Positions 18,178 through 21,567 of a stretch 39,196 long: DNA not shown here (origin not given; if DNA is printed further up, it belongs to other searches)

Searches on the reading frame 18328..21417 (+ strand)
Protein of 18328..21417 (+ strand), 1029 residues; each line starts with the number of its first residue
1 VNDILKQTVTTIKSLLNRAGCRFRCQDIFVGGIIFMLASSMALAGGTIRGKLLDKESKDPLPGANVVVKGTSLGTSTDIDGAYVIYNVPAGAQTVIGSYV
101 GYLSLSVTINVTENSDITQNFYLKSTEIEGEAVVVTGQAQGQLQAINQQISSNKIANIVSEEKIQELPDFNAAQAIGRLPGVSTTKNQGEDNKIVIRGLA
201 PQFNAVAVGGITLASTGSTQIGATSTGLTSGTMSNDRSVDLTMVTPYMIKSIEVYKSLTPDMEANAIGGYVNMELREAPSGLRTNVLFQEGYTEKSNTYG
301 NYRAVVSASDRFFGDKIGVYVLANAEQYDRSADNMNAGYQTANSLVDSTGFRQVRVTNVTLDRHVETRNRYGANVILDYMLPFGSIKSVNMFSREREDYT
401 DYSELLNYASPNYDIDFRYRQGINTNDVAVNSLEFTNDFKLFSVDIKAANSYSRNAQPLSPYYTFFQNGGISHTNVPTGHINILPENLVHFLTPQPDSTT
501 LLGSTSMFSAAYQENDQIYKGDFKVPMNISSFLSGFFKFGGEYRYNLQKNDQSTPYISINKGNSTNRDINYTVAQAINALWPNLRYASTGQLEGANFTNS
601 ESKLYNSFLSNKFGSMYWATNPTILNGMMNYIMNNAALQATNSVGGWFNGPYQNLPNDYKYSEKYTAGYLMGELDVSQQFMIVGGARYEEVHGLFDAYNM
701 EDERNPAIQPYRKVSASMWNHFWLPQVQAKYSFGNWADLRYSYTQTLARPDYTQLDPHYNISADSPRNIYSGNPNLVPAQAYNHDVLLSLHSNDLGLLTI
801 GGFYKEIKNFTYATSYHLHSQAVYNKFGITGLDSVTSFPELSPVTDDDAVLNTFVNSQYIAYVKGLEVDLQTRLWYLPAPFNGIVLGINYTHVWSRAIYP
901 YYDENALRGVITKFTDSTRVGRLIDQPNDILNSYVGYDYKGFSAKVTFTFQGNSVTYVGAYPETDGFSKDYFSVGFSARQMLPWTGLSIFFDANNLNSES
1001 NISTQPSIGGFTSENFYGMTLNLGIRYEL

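Call 5: search_protein_families(library=pfam, proteins=[window:18328-21417:+], max_evalue=0.001)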
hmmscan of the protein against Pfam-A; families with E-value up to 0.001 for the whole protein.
window:18328-21417:+ (1029 aa): 4 families
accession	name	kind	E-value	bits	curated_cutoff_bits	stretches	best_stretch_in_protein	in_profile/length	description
PF13715.12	CarbopepD_reg_2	-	2.4e-22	79.2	32.2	1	48-135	1-88/88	CarboxypepD_reg-like domain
PF00593.30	TonB_dep_Rec_b-barrel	-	1.1e-16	62.2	27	1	544-996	29-436/436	TonB dependent receptor-like, beta-barrel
PF07715.20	Plug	-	5.1e-14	53.1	23.9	1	154-269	7-106/107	TonB-dependent Receptor Plug Domain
PF13620.12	CarboxypepD_reg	-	5.4e-13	49.5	32.3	1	47-123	1-81/82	Carboxypeptidase regulatory-like domain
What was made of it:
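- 18328..21417 (+): TonB-dependent transporter, the conserved upstream partner. It has a CarboxypepD_reg N-terminal domain, a plug, and a barrel of the 'TonB-Xanth-Caul' type. It is not SusC-type. Call 5 (Pfam).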

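Call 60: search_protein_families(library=ncbifam, proteins=[window:18328-21417:+], max_evalue=0.001)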
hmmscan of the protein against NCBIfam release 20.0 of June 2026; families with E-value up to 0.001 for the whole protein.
window:18328-21417:+ (1029 aa): 3 families
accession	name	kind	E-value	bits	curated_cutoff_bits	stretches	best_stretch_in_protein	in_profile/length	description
TIGR01782.1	TonB-Xanth-Caul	subfamily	1.2e-86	291.8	310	2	409-1028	303-867/868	TonB-dependent receptor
TIGR04056.1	OMP_RagA_SusC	subfamily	3.8e-19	68.5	368.25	1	47-255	2-181/981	SusC/RagA family TonB-linked outer membrane protein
NF052345.1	S_layer_anammox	exception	3.6e-10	37.9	1400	1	43-171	1310-1423/1596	Kustd1514 family S-layer glycoprotein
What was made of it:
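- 18328..21417 (+): Call 60: TIGR01782 291.8 bits (cut-off 310); TIGR04056 matches only aa 47-255.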
